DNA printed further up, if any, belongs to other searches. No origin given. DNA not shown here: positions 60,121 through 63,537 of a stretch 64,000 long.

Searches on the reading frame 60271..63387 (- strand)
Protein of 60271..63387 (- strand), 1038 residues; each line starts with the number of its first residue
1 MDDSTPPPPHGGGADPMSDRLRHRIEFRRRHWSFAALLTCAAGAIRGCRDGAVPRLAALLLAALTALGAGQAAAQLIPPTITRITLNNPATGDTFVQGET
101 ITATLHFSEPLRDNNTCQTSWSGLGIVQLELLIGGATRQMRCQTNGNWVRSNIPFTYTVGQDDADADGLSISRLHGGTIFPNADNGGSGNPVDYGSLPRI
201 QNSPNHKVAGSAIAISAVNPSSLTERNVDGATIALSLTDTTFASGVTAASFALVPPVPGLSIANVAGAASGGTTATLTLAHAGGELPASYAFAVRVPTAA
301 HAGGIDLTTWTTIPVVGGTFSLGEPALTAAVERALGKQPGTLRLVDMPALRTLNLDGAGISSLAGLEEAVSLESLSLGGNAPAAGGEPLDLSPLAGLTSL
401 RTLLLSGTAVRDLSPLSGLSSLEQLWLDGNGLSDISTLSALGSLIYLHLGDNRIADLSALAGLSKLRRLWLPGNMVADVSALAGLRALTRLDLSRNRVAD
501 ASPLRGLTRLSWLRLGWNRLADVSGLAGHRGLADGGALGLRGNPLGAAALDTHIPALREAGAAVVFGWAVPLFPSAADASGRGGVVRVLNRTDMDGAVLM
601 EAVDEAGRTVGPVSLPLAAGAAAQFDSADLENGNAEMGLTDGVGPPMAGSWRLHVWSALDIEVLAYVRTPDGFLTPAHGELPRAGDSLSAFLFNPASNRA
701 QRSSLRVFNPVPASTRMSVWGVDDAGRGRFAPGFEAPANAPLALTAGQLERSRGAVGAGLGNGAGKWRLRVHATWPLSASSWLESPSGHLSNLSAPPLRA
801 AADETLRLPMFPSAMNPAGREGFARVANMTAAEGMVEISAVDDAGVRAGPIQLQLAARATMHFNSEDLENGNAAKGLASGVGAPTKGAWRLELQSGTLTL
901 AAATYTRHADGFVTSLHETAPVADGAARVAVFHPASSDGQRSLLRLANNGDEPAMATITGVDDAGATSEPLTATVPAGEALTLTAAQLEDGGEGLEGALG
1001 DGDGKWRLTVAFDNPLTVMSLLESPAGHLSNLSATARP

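Call 8: search_protein_families(library=pfam, proteins=[window:60271-63387:-], max_evalue=0.01)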
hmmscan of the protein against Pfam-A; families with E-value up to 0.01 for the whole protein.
window:60271-63387:- (1038 aa): 6 families
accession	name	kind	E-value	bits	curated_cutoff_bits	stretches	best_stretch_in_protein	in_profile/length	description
PF12799.13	LRR_4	-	3.1e-26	91.2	27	3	398-439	1-43/44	Leucine Rich repeats (2 copies)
PF13855.12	LRR_8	-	4.5e-14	52.4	27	2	436-474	19-59/61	Leucine rich repeat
PF23952.1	LRR_EndoS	-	4.2e-06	27.4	27.9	0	325-378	4-53/116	Endo-beta-N-acetylglucosaminidase EndoS LRR domain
PF23598.1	LRR_14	-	7.6e-05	22.1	40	1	350-493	2-148/353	Leucine-rich repeat region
PF23211.1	LRR_LRWD1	-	0.00031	20.9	28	0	478-545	34-98/190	Leucine-rich repeat and WD repeat-containing protein 1, LRR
PF00560.39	LRR_1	-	0.0037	17.5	20.6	0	421-436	1-18/23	Leucine Rich Repeat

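Call 10: find_homologous_proteins(query=window:60271-63387:-)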
Query window:60271-63387:- (1038 aa): 820 proteins with E <= 0.001 among 8000 candidates; the best 120 are listed.
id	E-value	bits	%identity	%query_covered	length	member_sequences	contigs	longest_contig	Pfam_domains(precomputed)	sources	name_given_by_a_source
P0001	0.0e+0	2257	100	100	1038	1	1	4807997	PF12799.14,PF13855.13,PF23952.2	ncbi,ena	-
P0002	0.0e+0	2041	92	100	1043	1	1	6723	PF12799.14,PF13855.13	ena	-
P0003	0.0e+0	1981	87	98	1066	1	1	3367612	PF13516.13,PF12799.14,PF13855.13,PF23211.1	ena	-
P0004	0.0e+0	1886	88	97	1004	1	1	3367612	PF12799.14,PF13855.13,PF23952.2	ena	-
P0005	0.0e+0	1798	85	97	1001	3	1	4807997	PF12799.14,PF13855.13,PF23211.1,PF23952.2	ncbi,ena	-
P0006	0.0e+0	1777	83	97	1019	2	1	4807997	PF12799.14,PF13855.13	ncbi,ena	-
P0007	0.0e+0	1774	84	97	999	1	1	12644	PF12799.14,PF13855.13,PF23211.1,PF23952.2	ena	-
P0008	0.0e+0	1747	83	97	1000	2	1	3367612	PF23598.2,PF12799.14,PF13855.13,PF23952.2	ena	-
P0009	0.0e+0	1643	76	97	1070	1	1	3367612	PF12799.14,PF13855.13,PF23211.1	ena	-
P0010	0.0e+0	1643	79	97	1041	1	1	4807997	PF12799.14,PF13855.13,PF23211.1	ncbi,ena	-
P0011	0.0e+0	1620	74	98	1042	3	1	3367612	PF00560.40,PF12799.14,PF13855.13,PF23211.1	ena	-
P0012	0.0e+0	1478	86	79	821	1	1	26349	PF12799.14,PF13855.13,PF23211.1,PF23952.2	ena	-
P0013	0.0e+0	1462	68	100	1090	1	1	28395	PF23598.2,PF00560.40,PF12799.14,PF13855.13,PF23211.1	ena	-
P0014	0.0e+0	1393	80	69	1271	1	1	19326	PF03160.21,PF00560.40,PF12799.14,PF13855.13,PF23211.1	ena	-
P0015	0.0e+0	1365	79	69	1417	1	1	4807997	PF14580.13,PF03160.21,PF12799.14,PF13855.13,PF23211.1,PF23952.2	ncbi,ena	-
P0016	0.0e+0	1346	79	69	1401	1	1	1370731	PF03160.21,PF12799.14,PF13855.13,PF23211.1,PF23952.2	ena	-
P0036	2.6e-290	984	68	67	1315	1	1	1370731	PF00560.40,PF12799.14,PF13855.13,PF23211.1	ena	-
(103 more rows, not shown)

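Call 12: find_encoding_contigs(protein=P0010, flank=3000, max_places=3)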
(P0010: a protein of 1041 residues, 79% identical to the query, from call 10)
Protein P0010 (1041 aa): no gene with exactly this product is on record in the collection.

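Call 13: find_encoding_contigs(protein=P0009, flank=3000, max_places=3)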
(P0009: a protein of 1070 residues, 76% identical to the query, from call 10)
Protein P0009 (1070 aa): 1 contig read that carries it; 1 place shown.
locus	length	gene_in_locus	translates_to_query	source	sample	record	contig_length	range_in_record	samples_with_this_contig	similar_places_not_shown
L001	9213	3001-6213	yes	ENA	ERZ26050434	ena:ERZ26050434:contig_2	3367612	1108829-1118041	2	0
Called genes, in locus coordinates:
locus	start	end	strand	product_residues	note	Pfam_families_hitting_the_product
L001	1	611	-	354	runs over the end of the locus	PF00389:2-Hacid_dh, PF02826:2-Hacid_dh_C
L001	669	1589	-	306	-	PF00296:Bac_luciferase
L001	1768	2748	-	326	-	PF04754:Transposase_31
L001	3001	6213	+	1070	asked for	PF13855:LRR_8 (faint), PF23211:LRR_LRWD1 (faint), PF12799:LRR_4 (weak)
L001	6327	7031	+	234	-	PF00194:Carb_anhydrase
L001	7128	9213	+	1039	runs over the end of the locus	PF13855:LRR_8 (faint), PF23598:LRR_14 (faint), PF12799:LRR_4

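Call 21: find_encoding_contigs(protein=P0001, flank=10000, max_places=3)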
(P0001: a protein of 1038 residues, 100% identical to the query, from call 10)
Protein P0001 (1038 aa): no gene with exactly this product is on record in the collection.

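Call 23: find_encoding_contigs(protein=P0122, flank=10000, max_places=3)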
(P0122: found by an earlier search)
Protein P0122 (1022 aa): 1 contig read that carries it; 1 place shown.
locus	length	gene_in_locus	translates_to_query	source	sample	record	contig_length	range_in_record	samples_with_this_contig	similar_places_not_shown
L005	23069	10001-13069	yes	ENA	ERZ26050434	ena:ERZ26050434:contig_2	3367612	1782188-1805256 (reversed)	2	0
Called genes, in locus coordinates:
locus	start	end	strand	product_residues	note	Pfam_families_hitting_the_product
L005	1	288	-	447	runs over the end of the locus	PF11741:AMIN, PF01520:Amidase_3, PF01476:LysM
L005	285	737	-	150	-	PF02367:TsaE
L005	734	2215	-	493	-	PF03853:YjeF_N, PF01256:Carb_kinase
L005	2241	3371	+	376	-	PF08331:QueG_DUF1730, PF13237:Fer4_10 (faint), PF12838:Fer4_7 (faint), PF13484:Fer4_16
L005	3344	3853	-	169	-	PF00929:RNase_T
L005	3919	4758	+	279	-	PF00581:Rhodanese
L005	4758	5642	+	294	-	PF27523:PSD, PF02666:PS_Dcarbxylase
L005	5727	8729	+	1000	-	PF13855:LRR_8 (faint), PF23598:LRR_14 (weak), PF23952:LRR_EndoS (faint), PF12799:LRR_4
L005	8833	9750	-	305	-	PF04754:Transposase_31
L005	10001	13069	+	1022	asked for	PF23952:LRR_EndoS (faint), PF13855:LRR_8 (faint), PF12799:LRR_4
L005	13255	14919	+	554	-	PF00749:tRNA-synt_1c, PF03950:tRNA-synt_1c_C, PF20974:tRNA-synt_1c_C2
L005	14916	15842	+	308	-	PF00291:PALP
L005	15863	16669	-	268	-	PF02673:BacA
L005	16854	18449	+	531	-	PF13401:AAA_22 (faint)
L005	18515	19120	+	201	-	PF02190:LON_substr_bdg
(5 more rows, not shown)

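Call 28: find_encoding_contigs(protein=P0012, flank=10000, max_places=4)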
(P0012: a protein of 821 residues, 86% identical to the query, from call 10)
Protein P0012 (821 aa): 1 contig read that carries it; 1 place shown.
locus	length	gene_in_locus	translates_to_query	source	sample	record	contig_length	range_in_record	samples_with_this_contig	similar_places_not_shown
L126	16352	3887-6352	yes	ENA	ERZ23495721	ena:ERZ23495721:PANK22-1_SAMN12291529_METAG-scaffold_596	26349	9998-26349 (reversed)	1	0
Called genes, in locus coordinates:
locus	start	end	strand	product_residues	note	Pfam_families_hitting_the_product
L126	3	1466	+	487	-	?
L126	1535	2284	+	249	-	PF00194:Carb_anhydrase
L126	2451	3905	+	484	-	PF13855:LRR_8 (faint), PF12799:LRR_4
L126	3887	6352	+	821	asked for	PF13855:LRR_8 (faint), PF23952:LRR_EndoS (faint), PF23211:LRR_LRWD1 (faint), PF12799:LRR_4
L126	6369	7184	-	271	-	PF00459:Inositol_P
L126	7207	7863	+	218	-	PF00702:Hydrolase, PF13419:HAD_2 (weak)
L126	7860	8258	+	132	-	PF01479:S4, PF28601:HSP15_C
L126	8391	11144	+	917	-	PF00521:DNA_topoisoIV, PF03989:DNA_gyraseA_C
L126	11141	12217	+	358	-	PF00266:Aminotran_5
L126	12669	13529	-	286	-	PF01548:DEDD_Tnp_IS110, PF02371:Transposase_20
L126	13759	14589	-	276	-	PF06250:YhcG_C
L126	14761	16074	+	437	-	PF25973:BSH_CzcB (weak), PF25989:YknX_C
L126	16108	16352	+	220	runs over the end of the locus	PF02463:SMC_N (faint), PF00005:ABC_tran, PF13304:AAA_21 (faint)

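Call 29: find_encoding_contigs(protein=P0002, flank=10000, max_places=4)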
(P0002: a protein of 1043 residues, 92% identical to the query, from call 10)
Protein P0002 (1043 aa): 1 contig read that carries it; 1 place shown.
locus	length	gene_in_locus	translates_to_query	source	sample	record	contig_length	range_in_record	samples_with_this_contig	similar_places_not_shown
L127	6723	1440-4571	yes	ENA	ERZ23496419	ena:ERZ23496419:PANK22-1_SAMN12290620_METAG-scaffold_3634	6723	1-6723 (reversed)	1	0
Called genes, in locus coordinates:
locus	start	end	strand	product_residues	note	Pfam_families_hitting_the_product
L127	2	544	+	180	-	?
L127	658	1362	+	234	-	PF00194:Carb_anhydrase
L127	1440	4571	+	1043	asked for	PF13855:LRR_8 (faint), PF12799:LRR_4 (weak)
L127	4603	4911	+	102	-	-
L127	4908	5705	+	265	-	-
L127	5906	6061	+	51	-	-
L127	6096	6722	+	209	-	?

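Call 34: find_homologous_proteins(query=P0124)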
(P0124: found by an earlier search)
Query P0124 (916 aa): 8000 proteins with E <= 0.001 among 8000 candidates; the best 120 are listed.
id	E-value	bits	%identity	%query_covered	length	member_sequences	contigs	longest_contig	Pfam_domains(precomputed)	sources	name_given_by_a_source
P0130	0.0e+0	1923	97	100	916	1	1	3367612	PF00521.27,PF03989.19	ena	-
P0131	0.0e+0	1914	96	100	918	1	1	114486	PF00521.27,PF03989.19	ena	-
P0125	0.0e+0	1913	96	100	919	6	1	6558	PF00521.27,PF03989.19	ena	-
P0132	0.0e+0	1907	96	100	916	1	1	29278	PF00521.27,PF03989.19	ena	-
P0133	0.0e+0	1803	91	100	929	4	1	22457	PF00521.27,PF03989.19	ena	-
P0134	0.0e+0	1802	91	100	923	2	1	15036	PF00521.27,PF03989.19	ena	-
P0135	0.0e+0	1706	86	100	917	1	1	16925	PF00521.27,PF03989.19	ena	-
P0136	0.0e+0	1687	86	100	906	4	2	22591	PF00521.27,PF03989.19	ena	-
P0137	0.0e+0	1681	86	100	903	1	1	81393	PF00521.27,PF03989.19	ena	-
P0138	0.0e+0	1681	86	98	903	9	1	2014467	PF00521.27,PF03989.19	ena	-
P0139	0.0e+0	1666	84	98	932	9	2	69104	PF00521.27,PF03989.19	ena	-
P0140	0.0e+0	1648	84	99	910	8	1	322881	PF00521.27,PF03989.19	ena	-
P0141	0.0e+0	1644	85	97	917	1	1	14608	PF00521.27,PF03989.19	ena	-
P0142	0.0e+0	1642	83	99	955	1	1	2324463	PF00521.27,PF03989.19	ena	-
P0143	0.0e+0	1611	83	97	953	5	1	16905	PF00521.27,PF03989.19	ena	-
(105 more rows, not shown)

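Call 35: find_encoding_contigs(protein=P0131, flank=10000, max_places=3)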
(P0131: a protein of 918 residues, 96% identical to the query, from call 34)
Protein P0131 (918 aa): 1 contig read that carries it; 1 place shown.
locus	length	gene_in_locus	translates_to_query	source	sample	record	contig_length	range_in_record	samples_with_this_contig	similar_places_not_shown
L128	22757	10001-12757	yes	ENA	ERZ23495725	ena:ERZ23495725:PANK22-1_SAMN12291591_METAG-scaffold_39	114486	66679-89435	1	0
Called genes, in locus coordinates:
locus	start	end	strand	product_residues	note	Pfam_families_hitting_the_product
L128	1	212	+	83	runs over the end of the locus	-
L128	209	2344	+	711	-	-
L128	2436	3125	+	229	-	PF04909:Amidohydro_2 (weak)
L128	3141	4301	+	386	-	PF09994:T6SS_Tle1-like_cat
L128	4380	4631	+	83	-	PF00111:Fer2 (weak)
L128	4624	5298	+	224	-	PF07690:MFS_1 (weak)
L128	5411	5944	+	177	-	-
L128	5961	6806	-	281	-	PF00459:Inositol_P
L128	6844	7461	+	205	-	PF00702:Hydrolase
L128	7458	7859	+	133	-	PF01479:S4, PF28601:HSP15_C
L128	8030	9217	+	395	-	PF02463:SMC_N, PF13476:AAA_23 (weak), PF13304:AAA_21, PF13175:AAA_15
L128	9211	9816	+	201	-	PF14103:DUF4276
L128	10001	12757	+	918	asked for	PF00521:DNA_topoisoIV, PF03989:DNA_gyraseA_C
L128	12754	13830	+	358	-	PF00266:Aminotran_5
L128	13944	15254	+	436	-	PF13173:AAA_14, PF13635:DUF4143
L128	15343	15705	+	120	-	PF13650:Asp_protease_2 (weak)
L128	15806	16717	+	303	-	PF01370:Epimerase, PF16363:GDP_Man_Dehyd (faint), PF01073:3Beta_HSD, PF07993:NAD_binding_4, PF04321:RmlD_sub_bind (weak)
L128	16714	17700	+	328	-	PF00953:Glycos_transf_4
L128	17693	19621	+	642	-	PF13727:CoA_binding_3, PF01370:Epimerase, PF02719:Polysacc_synt_2, PF04321:RmlD_sub_bind, PF16363:GDP_Man_Dehyd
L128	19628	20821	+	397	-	PF00355:Rieske, PF00848:Ring_hydroxyl_A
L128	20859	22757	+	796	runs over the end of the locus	-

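Call 36: find_encoding_contigs(protein=P0132, flank=10000, max_places=3)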
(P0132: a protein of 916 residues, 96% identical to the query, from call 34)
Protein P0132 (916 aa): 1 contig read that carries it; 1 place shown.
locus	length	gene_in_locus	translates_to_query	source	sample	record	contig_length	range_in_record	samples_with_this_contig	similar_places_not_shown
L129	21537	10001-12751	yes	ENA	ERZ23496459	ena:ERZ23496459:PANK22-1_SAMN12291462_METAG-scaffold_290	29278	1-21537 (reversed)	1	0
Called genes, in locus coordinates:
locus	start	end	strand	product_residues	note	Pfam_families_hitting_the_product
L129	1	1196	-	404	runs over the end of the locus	PF00162:PGK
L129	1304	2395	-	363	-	PF08240:ADH_N, PF13602:ADH_zinc_N_2 (faint), PF00107:ADH_zinc_N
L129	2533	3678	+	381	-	PF01979:Amidohydro_1, PF07969:Amidohydro_3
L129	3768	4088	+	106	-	-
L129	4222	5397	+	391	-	PF02771:Acyl-CoA_dh_N, PF02770:Acyl-CoA_dh_M, PF00441:Acyl-CoA_dh_1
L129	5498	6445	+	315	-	PF00753:Lactamase_B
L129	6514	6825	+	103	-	PF04456:DUF503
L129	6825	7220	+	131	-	-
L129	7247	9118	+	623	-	PF01541:GIY-YIG (weak), PF27096:UvrC_M, PF02151:UVR, PF22920:UvrC_RNaseH, PF08459:UvrC_RNaseH_dom, PF12826:HHH_2 (weak), PF14520:HHH_5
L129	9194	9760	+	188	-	PF01066:CDP-OH_P_transf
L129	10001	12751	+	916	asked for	PF00521:DNA_topoisoIV, PF03989:DNA_gyraseA_C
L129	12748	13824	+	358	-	PF00266:Aminotran_5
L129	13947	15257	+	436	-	PF13173:AAA_14, PF13635:DUF4143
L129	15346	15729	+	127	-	PF13650:Asp_protease_2 (weak)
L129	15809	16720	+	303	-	PF01370:Epimerase, PF16363:GDP_Man_Dehyd (faint), PF01073:3Beta_HSD, PF07993:NAD_binding_4, PF04321:RmlD_sub_bind (weak)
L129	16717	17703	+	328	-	PF00953:Glycos_transf_4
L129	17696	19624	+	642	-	PF13727:CoA_binding_3, PF01370:Epimerase, PF02719:Polysacc_synt_2, PF04321:RmlD_sub_bind, PF16363:GDP_Man_Dehyd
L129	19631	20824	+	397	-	PF00355:Rieske, PF00848:Ring_hydroxyl_A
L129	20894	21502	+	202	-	-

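Call 37: find_encoding_contigs(protein=P0127, flank=10000, max_places=3)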
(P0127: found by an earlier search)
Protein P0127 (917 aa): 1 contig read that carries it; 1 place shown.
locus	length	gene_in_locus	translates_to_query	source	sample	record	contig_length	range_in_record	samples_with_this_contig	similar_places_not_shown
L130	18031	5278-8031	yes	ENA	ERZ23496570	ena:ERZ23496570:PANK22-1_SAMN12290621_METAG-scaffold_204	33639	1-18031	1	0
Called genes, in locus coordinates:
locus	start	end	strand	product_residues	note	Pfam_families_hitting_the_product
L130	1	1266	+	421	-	?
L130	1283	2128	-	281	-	PF00459:Inositol_P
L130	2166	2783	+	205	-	PF00702:Hydrolase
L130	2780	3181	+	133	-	PF01479:S4, PF28601:HSP15_C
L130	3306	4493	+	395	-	PF02463:SMC_N (weak), PF13476:AAA_23 (weak), PF13304:AAA_21, PF13175:AAA_15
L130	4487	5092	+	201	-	PF14103:DUF4276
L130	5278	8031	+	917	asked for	PF00521:DNA_topoisoIV, PF03989:DNA_gyraseA_C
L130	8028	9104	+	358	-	PF00266:Aminotran_5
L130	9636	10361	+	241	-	-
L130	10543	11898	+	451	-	PF13173:AAA_14, PF13635:DUF4143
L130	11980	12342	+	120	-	PF13650:Asp_protease_2 (weak)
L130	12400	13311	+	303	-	PF01370:Epimerase, PF16363:GDP_Man_Dehyd (faint), PF01073:3Beta_HSD, PF07993:NAD_binding_4, PF04321:RmlD_sub_bind (weak)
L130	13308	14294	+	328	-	PF00953:Glycos_transf_4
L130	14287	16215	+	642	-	PF13727:CoA_binding_3, PF01370:Epimerase, PF02719:Polysacc_synt_2, PF04321:RmlD_sub_bind, PF16363:GDP_Man_Dehyd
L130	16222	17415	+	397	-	PF00355:Rieske, PF00848:Ring_hydroxyl_A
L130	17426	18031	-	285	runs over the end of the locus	PF01040:UbiA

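Call 53: find_encoding_contigs(protein=P0036, flank=10000, max_places=2)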
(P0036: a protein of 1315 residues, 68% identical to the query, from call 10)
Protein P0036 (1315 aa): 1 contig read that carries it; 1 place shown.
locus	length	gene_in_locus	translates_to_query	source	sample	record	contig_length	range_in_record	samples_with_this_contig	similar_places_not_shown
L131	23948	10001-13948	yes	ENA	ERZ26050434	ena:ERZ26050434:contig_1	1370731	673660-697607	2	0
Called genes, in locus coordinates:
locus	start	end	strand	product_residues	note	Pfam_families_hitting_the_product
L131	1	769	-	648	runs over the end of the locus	PF04151:PPC (faint)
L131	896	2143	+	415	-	PF00589:Phage_integrase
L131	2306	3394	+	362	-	PF04754:Transposase_31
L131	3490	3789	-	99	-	-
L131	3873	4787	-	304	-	PF13174:TPR_6 (faint), PF13512:TPR_18, PF13525:YfiO, PF13428:TPR_14 (faint)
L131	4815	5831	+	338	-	PF00849:PseudoU_synth_2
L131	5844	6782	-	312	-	PF06258:Mito_fiss_Elm1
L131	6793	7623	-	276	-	PF06426:SATase_N, PF00132:Hexapep (faint)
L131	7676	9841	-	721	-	PF07715:Plug (weak), PF00593:TonB_dep_Rec_b-barrel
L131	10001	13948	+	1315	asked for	PF00560:LRR_1 (faint), PF12799:LRR_4, PF13855:LRR_8, PF23211:LRR_LRWD1 (faint), PF12799:LRR_4 (weak)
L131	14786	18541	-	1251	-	PF19526:Slr4 (faint), PF23952:LRR_EndoS (faint), PF14580:LRR_9 (faint), PF23211:LRR_LRWD1 (faint), PF12799:LRR_4, PF13855:LRR_8 (weak)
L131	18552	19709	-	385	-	PF13191:AAA_16, PF13401:AAA_22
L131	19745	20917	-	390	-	PF13458:Peripla_BP_6, PF01094:ANF_receptor (weak), PF13377:Peripla_BP_3 (faint)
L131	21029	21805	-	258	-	PF00106:adh_short, PF08659:KR, PF13561:adh_short_C2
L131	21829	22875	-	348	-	PF04754:Transposase_31 (weak)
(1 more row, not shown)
